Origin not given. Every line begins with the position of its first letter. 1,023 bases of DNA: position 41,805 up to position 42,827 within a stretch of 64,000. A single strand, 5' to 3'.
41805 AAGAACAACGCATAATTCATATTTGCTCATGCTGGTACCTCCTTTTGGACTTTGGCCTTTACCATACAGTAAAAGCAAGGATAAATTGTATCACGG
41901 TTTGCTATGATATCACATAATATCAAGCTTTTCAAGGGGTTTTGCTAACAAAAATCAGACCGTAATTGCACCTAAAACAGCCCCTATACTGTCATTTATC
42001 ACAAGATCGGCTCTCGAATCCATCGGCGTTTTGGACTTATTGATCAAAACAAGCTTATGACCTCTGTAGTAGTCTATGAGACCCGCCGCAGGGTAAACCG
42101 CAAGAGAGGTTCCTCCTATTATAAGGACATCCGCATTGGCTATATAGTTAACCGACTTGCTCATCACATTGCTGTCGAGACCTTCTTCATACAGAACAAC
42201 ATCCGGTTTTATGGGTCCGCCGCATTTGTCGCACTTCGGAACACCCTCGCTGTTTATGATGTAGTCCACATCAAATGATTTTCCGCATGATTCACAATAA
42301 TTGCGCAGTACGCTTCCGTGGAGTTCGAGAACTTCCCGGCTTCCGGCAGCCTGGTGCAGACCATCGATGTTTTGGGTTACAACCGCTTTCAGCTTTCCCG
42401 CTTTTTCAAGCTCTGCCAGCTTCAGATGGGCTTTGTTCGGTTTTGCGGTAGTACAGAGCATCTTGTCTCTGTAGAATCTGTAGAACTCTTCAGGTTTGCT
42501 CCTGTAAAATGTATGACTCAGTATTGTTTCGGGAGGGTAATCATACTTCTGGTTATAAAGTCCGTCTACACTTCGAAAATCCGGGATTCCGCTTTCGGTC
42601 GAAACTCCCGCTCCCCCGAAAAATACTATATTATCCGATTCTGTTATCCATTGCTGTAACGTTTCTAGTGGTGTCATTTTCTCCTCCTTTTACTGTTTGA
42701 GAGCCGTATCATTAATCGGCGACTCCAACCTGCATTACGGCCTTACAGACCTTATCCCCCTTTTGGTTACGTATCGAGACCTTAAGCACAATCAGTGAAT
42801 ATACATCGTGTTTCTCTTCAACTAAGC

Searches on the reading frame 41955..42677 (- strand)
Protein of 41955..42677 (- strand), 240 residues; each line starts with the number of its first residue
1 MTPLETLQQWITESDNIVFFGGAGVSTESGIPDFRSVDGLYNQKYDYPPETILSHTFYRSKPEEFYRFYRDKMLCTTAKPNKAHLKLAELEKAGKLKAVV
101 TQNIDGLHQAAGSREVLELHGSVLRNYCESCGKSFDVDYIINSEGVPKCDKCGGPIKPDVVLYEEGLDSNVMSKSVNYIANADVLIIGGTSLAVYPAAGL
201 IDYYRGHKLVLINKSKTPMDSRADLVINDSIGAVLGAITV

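Call 42: find_encoding_contigs(protein=window:41955-42677:-, flank=10000, max_places=6)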
Protein window:41955-42677:- (240 aa): 23 contigs read that carry it; 6 places shown.
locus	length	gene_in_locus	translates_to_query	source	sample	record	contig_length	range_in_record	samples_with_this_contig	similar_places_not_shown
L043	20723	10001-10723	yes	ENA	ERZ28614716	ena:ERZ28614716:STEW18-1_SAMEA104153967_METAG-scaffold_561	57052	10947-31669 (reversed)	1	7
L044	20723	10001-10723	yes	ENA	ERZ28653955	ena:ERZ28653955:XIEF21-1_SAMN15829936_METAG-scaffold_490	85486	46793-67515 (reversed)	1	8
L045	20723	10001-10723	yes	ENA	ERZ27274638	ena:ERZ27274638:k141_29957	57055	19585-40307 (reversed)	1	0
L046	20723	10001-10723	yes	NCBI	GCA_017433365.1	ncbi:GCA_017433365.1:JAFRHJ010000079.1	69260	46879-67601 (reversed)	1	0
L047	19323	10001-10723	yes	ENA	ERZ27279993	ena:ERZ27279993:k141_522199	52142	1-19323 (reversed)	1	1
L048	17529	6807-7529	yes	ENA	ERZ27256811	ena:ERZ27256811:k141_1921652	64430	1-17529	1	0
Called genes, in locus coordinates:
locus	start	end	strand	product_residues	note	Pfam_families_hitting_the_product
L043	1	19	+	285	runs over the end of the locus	PF00528:BPD_transp_1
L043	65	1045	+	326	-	PF04616:Glyco_hydro_43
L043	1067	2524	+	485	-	PF00370:FGGY_N, PF02782:FGGY_C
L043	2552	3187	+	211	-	PF16161:DUF4867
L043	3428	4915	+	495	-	PF02952:Fucose_iso_C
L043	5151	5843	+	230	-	PF02660:G3P_acyltransf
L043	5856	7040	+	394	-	PF00254:FKBP_C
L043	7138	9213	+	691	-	PF02522:Antibiotic_NAT, PF16254:DUF4910, PF09940:DUF2172, PF16221:HTH_47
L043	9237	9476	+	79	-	PF00550:PP-binding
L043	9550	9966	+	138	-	PF01575:MaoC_dehydratas, PF13452:FAS1_DH_region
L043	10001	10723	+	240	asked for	PF02146:SIR2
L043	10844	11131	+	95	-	PF01250:Ribosomal_S6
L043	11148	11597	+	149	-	PF00436:SSB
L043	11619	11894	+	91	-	PF01084:Ribosomal_S18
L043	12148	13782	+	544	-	PF00501:AMP-binding, PF13193:AMP-binding_C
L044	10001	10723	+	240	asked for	PF02146:SIR2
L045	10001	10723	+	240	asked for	PF02146:SIR2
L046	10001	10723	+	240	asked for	PF02146:SIR2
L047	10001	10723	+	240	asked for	PF02146:SIR2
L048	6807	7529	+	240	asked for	PF02146:SIR2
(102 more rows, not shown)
